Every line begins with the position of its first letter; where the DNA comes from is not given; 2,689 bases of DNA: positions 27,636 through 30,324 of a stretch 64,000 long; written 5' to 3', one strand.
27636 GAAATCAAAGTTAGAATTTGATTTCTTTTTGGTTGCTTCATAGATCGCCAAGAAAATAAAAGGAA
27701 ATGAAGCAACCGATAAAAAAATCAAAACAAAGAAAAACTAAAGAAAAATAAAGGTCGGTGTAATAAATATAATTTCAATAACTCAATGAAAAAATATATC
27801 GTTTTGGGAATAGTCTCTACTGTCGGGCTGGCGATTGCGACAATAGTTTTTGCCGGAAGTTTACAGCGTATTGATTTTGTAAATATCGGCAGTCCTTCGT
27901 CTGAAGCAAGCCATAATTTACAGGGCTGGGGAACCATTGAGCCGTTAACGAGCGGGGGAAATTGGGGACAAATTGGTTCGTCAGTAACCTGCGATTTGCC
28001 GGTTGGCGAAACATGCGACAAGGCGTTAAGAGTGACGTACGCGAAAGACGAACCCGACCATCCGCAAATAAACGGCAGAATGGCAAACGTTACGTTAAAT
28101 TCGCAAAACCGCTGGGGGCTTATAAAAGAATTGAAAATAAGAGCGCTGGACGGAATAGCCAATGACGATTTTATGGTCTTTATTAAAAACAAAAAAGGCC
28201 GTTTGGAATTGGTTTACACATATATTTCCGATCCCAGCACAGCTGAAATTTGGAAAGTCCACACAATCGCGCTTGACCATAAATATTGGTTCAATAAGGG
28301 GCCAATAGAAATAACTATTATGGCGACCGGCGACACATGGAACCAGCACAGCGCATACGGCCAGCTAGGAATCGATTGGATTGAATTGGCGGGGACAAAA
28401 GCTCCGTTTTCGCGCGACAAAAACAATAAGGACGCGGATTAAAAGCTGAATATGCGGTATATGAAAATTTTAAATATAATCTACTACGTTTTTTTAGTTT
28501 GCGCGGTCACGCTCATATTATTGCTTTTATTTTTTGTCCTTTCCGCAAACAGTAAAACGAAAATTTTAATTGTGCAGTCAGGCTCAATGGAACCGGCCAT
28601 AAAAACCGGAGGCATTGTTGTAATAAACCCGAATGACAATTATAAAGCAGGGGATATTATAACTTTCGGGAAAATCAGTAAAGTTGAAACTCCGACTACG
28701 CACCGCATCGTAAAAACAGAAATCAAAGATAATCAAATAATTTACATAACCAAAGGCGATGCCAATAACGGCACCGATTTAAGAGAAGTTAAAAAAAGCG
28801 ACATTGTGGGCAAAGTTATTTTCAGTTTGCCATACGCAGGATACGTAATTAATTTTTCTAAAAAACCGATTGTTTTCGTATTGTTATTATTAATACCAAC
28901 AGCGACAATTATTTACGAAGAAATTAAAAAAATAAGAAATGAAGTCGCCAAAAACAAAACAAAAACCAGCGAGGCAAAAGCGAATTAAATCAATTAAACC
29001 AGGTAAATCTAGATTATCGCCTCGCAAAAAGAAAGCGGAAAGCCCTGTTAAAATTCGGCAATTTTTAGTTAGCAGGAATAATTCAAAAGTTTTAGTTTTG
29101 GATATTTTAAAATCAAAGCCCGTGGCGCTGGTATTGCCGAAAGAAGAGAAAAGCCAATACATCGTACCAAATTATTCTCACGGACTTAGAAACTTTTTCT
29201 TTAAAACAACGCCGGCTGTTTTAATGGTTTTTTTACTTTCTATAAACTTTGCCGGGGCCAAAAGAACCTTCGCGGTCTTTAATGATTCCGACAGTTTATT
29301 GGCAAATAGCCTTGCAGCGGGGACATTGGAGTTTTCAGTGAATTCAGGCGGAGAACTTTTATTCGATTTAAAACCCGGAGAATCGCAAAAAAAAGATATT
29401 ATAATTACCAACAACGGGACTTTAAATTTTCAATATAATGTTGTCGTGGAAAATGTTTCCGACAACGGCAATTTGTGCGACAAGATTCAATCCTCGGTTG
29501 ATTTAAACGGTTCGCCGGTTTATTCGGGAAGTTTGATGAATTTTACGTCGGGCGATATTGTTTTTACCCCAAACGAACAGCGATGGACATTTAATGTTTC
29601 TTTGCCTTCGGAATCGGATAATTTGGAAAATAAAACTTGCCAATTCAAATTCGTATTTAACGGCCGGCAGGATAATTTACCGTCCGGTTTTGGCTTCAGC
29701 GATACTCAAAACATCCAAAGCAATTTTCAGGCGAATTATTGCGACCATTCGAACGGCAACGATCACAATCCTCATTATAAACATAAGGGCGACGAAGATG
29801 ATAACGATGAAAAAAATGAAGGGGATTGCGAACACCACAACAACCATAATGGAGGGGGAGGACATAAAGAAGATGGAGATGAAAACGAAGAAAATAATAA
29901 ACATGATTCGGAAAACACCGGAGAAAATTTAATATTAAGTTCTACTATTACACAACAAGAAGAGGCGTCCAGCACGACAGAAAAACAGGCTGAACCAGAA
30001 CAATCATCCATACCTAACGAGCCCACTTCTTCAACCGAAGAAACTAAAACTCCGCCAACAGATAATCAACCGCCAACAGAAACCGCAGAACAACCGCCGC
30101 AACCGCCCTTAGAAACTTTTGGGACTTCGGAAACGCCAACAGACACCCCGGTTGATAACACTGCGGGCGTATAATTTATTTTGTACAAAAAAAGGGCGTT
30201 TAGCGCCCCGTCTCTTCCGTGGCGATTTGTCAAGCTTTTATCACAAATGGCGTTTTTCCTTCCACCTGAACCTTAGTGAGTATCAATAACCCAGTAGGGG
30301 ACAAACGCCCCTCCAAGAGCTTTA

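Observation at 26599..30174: TasA/camelysin-like, accessory protein, SipW, His-rich TasA-like fibre locus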

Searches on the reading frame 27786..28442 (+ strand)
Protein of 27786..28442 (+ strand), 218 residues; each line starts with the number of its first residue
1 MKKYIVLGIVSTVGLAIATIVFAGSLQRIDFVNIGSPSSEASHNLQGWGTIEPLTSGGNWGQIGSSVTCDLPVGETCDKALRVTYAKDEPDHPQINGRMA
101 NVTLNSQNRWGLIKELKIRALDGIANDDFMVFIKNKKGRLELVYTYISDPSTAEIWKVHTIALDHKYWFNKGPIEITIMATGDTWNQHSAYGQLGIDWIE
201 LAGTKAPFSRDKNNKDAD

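Call 3: search_protein_families(library=pfam, proteins=[window:27786-28442:+], max_evalue=1)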
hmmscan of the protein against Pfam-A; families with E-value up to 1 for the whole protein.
window:27786-28442:+ (218 aa): 2 families
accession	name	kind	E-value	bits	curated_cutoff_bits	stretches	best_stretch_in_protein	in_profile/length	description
PF20620.4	DUF6805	-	0.11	13.2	27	1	28-125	6-107/133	Family of unknown function (DUF6805)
PF09764.15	Nt_Gln_amidase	-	0.23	11.5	27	1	108-165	9-66/184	N-terminal glutamine amidase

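Call 4: search_protein_families(library=ncbifam, proteins=[window:27786-28442:+], max_evalue=1)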
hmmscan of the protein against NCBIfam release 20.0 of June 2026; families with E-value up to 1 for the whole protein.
window:27786-28442:+ (218 aa): 0 families

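Call 18: find_homologous_proteins(query=window:27786-28442:+)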
Query window:27786-28442:+ (218 aa): 45 proteins with E <= 0.001 among 197 candidates.
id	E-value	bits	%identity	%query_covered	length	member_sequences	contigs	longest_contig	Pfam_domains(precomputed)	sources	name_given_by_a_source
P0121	2.1e-145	500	100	100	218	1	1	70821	-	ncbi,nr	ncbi:MAG: hypothetical protein NUV83_02250 [Candidatus Wolfebacteria bacterium]|nr:hypothetical prot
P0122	7.0e-87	309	66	89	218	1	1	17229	-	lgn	-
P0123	1.6e-81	291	66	89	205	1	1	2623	-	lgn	-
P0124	2.1e-80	287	62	100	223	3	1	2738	-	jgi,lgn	jgi:hypothetical protein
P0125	1.7e-78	281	60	93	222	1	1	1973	-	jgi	jgi:hypothetical protein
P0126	2.3e-78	281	62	90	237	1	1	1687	-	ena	-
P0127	1.0e-76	275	56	100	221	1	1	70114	-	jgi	jgi:hypothetical protein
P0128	1.2e-76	275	57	93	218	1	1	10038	-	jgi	jgi:hypothetical protein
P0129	3.9e-76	273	57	98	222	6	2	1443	-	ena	-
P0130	4.2e-75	270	57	93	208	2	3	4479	-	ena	-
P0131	6.1e-71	256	59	83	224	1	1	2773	-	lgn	-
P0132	1.5e-70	255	55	99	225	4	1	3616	-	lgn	-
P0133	7.2e-70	253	56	94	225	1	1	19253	-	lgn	-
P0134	5.9e-69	250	58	83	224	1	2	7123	-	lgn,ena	-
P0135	1.8e-67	245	55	92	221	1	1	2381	-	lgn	-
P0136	4.4e-65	237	57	93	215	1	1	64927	-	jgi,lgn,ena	-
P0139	3.7e-56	208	54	93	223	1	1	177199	-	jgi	-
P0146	6.3e-17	80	41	71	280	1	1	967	-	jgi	jgi:hypothetical protein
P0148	9.3e-16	76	36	41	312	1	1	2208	-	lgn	-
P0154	2.7e-12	65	38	39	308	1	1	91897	-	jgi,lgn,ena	-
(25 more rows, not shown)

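Call 27: search_solved_structures(query=A2, max_evalue=10)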
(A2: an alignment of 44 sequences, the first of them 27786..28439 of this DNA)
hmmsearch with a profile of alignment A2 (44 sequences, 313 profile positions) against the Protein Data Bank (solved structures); distinct sequences matched with E-value up to 10: 0.

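Call 32: predict_structure(alignment_id=A2)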
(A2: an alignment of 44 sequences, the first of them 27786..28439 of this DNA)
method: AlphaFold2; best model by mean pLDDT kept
length: 218 residues; sequences in the alignment: 44
mean_pLDDT: 85.9   pTM: 0.82
mean pLDDT of the five models: 85.9, 85.8, 83.3, 83.2, 82.0
residues with pLDDT >= 90: 103; 70-90: 87; 50-70: 26; < 50: 2
segments of 3 or more residues with pLDDT < 50: none
pLDDT, mean of each block of 10 residues (from residue 1): 81 76 81 94 92 81 86 86 83 72 85 94 92 95 94 92 92 94 87 93 79 55
secondary structure, 60 per line:
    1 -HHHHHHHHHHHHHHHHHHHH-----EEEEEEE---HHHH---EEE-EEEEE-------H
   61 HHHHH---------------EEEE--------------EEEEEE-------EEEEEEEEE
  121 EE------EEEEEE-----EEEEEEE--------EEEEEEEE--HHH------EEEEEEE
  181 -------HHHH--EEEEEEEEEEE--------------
elements in order: H2-21 E27-33 H37-40 E44-46 E48-52 H60-65 E81-84 E99-104 E112-122 E129-134 E140-146 E155-162 E174-180 H188-191 E194-204

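Call 35: search_protein_families(library=pfam, alignment_id=A2, max_evalue=0.01)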
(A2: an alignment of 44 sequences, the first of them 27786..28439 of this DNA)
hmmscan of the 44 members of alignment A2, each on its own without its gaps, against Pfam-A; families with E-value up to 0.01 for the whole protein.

A. member 1, window:27786-28439:+ (218 aa): 0 families

B. families by the number of members that match (of 44 scanned): 2 families
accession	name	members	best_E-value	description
PF07589.16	PEP-CTERM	11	2e-06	PEP-CTERM motif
PF20620.4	DUF6805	1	0.0076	Family of unknown function (DUF6805)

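Call 37: fold_search(model_id=the predicted structure, library=pdb)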
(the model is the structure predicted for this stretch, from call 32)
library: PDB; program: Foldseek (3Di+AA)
matches with E <= 10: 1893; with E <= 0.001: 94
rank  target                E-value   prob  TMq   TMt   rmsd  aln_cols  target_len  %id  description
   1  3km5_A                3.4e-05  1.00  0.39  0.46   7.0       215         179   13  Crystal Structure Analysis of the K2 Cleaved Adhesin Domain of Lys-gingipain (Kgp) (released 2010-03-31)
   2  8j3x_B                3.8e-05  1.00  0.33  0.20   5.4       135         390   17  Crystal structure of CBM6E from Saccharophagus degradans (released 2024-04-24)
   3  8j3y_A                5.7e-05  1.00  0.35  0.21   5.2       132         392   17  Crystal structure of CBM6E E168Q in complex with oligosaccharides (released 2024-04-24)
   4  4gwm_A                6.4e-05  1.00  0.44  0.20   7.4       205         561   15  Crystal structure of human promeprin beta (released 2012-09-19)
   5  8gkd_C                6.4e-05  1.00  0.31  0.21   7.3       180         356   10  Crystal structure of the peptidoglycan O-acetylesterase Ape1 (amino acids 41-392) from Campylobacter jejuni (released 2024-03-20)
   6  8j3x_A                6.7e-05  1.00  0.35  0.21   5.2       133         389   16  Crystal structure of CBM6E from Saccharophagus degradans (released 2024-04-24)
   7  8gld_A                8.0e-05  1.00  0.32  0.21   7.2       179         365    9  Crystal structure of the peptidoglycan O-acetylesterase Ape1 (amino acids 22-392) from Campylobacter jejuni (released 2024-03-27)
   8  4gwn_A                1.0e-04  1.00  0.34  0.16  11.3       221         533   12  Crystal structure of human mature meprin beta (released 2012-09-19)
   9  4a3z                  1.1e-04  1.00  0.34  0.50   7.2       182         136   14  CpGH89CBM32-4 (seleno-methionine labeled) produced by Clostridium perfringens (released 2012-04-04)
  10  9cyn_C                1.3e-04  0.99  0.32  0.32  14.9       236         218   11  Flagellar filament sheath protein FlaA1 (released 2026-03-18)
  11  8gkd_A                1.6e-04  1.00  0.31  0.21   7.3       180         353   10  Crystal structure of the peptidoglycan O-acetylesterase Ape1 (amino acids 41-392) from Campylobacter jejuni (released 2024-03-20)
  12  4qaw_D                1.7e-04  1.00  0.38  0.18   6.4       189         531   13  Structure of modular Xyn30D from Paenibacillus barcinonensis (released 2014-10-08)
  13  5l73_A                1.9e-04  1.00  0.37  0.44   4.0       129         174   12  MAM domain of human neuropilin-1 (released 2016-10-26)
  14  1w8z_B                1.9e-04  1.00  0.38  0.52   5.6       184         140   11  CBM29-2 mutant K85A: Probing the Mechanism of Ligand Recognition by Family 29 Carbohydrate Binding Modules (released 2005-03-22)
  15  5la2_A                2.1e-04  1.00  0.30  0.16   5.5       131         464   13  The mechanism by which arabinoxylanases can recognise highly decorated xylans (released 2016-08-31)
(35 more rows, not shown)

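Call 68: search_protein_families(library=pfam, proteins=[P0146, P0148, P0154], max_evalue=1)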
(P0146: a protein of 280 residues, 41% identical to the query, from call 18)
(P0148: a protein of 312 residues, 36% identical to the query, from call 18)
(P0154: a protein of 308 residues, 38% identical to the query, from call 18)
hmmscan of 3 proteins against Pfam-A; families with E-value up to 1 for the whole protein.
P0146 (280 aa): 0 families

P0148 (312 aa): 0 families

P0154 (308 aa): 0 families

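Call 81: find_encoding_contigs(protein=P0139, flank=4000, max_places=1)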
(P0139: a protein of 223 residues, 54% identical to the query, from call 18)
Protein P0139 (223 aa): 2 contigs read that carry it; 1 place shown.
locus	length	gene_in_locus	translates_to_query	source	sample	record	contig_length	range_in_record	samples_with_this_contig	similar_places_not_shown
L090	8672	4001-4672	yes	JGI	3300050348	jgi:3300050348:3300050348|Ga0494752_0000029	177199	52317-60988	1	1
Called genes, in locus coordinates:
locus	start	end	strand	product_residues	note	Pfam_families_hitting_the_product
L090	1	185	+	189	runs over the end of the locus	-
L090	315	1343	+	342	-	PF02661:Fic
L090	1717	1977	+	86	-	-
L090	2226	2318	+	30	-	-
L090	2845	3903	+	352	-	PF12389:Peptidase_M73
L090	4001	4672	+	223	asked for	-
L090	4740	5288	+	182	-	-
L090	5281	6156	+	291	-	-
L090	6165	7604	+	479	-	PF16656:Pur_ac_phosph_N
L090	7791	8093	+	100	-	-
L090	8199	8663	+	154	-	PF13473:Cupredoxin_1, PF00127:Copper-bind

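Call 82: find_encoding_contigs(protein=P0136, flank=4000, max_places=1)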
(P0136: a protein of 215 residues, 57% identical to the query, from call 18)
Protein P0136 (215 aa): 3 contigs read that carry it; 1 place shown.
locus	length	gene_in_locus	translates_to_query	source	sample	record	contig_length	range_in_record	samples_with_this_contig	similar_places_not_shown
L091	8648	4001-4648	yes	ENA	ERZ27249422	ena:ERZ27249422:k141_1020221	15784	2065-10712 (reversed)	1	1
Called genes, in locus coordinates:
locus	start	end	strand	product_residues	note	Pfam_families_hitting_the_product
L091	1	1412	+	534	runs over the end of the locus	PF00263:Secretin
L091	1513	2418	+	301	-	-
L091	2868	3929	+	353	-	PF12389:Peptidase_M73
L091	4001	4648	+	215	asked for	-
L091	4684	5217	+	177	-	PF10502:Peptidase_S26 (weak)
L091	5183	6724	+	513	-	PF00932:LTD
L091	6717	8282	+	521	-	-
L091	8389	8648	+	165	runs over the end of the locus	PF13274:SocA_Panacea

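Call 83: find_encoding_contigs(protein=P0122, flank=4000, max_places=1)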
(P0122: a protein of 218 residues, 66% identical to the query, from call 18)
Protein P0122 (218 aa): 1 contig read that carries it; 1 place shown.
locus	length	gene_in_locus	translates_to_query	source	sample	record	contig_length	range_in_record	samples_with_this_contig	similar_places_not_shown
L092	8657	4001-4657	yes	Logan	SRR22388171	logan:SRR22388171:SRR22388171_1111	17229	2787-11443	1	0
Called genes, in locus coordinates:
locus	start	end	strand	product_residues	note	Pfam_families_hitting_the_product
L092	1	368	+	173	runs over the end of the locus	PF00156:Pribosyltran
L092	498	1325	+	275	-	PF01048:PNP_UDP_1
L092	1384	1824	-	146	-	-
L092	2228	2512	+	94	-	-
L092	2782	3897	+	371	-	PF12389:Peptidase_M73 (weak)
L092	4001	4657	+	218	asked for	-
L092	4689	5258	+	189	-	PF00717:Peptidase_S24 (weak)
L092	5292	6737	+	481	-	PF00932:LTD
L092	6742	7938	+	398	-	PF16656:Pur_ac_phosph_N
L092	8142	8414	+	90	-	-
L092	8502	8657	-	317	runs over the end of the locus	PF00793:DAHP_synth_1 (faint)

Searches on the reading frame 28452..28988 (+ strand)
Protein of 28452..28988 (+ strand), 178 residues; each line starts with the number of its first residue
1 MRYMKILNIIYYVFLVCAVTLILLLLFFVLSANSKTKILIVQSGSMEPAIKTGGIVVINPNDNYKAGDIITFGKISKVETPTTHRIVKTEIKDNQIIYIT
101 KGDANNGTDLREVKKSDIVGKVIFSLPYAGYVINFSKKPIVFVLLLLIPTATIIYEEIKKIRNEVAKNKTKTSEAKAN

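Call 3: search_protein_families(library=pfam, proteins=[window:28452-28988:+], max_evalue=1)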
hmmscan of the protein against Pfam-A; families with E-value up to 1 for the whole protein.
window:28452-28988:+ (178 aa): 2 families
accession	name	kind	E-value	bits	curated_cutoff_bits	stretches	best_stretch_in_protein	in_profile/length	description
PF00717.28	Peptidase_S24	-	4.7e-07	30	23.3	1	30-123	29-116/116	Peptidase S24-like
PF10502.14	Peptidase_S26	-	0.00063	20.2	22.9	1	19-76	6-67/168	Signal peptidase, peptidase S26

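Call 4: search_protein_families(library=ncbifam, proteins=[window:28452-28988:+], max_evalue=1)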
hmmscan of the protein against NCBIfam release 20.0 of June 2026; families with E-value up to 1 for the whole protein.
window:28452-28988:+ (178 aa): 5 families
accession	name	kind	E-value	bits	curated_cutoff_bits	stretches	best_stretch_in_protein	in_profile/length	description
TIGR02228.1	sigpep_I_arch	equivalog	1.5e-34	119.2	51.85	1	6-160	3-157/158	signal peptidase I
NF046067.1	SigPepSipWBacil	equivalog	4.1e-29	101.5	190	1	8-172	6-176/189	signal peptidase I SipW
TIGR02227.1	sigpep_I_bact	equivalog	2e-06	27.7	47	1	20-87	4-75/162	signal peptidase I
TIGR02754.1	sod_Ni_protease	equivalog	0.0066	16.9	63.25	1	41-122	3-88/90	nickel-type superoxide dismutase maturation protease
NF047988.1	betaine_BCCT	equivalog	0.011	14.3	650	1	7-52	384-431/483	glycine betaine uptake BCCT transporter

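Call 28: search_solved_structures(query=window:28452-28985:+, max_evalue=1, show_alignments=2)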
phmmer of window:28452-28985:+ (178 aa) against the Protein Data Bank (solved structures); distinct sequences matched with E-value up to 1: 3.
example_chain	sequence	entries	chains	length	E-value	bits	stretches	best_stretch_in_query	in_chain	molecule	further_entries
7p2q_A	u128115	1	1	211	2.9e-14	56.4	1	11-141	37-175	Signal peptidase complex catalytic subunit SEC11C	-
7p2p_A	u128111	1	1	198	6.6e-12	48.7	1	14-148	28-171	Signal peptidase complex catalytic subunit SEC11A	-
9rjb_A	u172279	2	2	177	1.4e-11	47.6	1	14-148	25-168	Signal peptidase complex catalytic subunit SEC11A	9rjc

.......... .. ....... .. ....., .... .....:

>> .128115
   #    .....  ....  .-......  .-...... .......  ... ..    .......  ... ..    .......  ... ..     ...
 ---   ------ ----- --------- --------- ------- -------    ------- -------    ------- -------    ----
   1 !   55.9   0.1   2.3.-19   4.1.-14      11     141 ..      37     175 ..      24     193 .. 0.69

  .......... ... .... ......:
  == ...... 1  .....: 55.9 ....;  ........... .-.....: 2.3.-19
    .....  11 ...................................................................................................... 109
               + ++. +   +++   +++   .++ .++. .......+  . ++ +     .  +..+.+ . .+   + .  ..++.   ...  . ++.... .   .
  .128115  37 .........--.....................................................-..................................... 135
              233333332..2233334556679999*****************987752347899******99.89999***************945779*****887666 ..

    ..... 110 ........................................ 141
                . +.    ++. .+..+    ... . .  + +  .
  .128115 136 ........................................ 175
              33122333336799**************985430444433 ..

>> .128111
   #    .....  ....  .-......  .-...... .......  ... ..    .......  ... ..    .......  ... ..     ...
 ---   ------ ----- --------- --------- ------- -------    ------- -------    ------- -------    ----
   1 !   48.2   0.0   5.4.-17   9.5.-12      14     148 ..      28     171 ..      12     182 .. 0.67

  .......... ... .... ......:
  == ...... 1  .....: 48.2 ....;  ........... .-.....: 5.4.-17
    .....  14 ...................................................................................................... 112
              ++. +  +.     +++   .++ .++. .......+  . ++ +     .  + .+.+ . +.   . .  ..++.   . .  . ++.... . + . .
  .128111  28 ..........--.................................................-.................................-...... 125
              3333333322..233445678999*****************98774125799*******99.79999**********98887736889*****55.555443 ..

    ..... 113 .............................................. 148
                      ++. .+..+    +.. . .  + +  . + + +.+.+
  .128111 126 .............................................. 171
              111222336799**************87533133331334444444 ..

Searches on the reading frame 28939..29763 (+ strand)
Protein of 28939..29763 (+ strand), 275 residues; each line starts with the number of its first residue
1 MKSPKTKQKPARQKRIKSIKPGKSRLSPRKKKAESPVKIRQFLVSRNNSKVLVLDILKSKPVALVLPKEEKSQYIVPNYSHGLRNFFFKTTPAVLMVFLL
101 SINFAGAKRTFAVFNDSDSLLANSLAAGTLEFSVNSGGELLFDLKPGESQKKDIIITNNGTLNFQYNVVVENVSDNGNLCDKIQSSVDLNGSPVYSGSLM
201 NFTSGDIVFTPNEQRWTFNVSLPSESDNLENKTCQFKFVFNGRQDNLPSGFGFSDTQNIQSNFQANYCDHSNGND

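Call 29: find_homologous_proteins(query=window:28939-29763:+)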
Query window:28939-29763:+ (275 aa): 3 proteins with E <= 0.001 among 800 candidates.
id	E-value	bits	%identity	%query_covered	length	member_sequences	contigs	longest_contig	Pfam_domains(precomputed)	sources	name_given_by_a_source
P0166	2.0e-176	603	100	100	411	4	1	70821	PF12389.14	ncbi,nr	ncbi:MAG: hypothetical protein NUV83_02260 [Candidatus Wolfebacteria bacterium]|nr:hypothetical prot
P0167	2.3e-126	439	78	99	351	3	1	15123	PF12389.14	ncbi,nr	ncbi:MAG: CalY family protein, partial [Patescibacteria group bacterium]|nr:CalY family protein [Pat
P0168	1.1e-77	279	61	75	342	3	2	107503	PF12389.14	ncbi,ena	-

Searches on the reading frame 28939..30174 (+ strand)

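Call 3: search_protein_families(library=pfam, proteins=[window:28939-30174:+], max_evalue=1)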
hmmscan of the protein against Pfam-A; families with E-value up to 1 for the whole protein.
window:28939-30174:+ (411 aa): 3 families
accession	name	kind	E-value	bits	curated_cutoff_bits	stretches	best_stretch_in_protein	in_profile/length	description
PF12389.13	Peptidase_M73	-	1.6e-06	28.6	22.5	1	110-246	24-174/196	Camelysin metallo-endopeptidase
PF15310.11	VAD1-2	-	0.015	15.8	26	1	333-392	34-93/249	Vitamin A-deficiency (VAD) rat model signalling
PF21106.3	YtxK_like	-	0.16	12.7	24.3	0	326-363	28-64/81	YtxK N-terminal helical domain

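Call 4: search_protein_families(library=ncbifam, proteins=[window:28939-30174:+], max_evalue=1)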
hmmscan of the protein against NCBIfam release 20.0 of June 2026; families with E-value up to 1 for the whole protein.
window:28939-30174:+ (411 aa): 3 families
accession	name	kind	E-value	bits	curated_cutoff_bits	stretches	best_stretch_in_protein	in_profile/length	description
NF046066.1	BioflmMtrxTasA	equivalog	0.0009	18.7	450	1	109-168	24-84/264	biofilm matrix protein TasA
TIGR04089.1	exp_by_SipW_III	subfamily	0.091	12.8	60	1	106-153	20-66/179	alternate-type signal peptide domain-containing protein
NF043057.1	T4SS_LegK7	subfamily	0.8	7.8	1000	1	249-376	611-718/801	LegK7 family Dot/Icm T4SS effector kinase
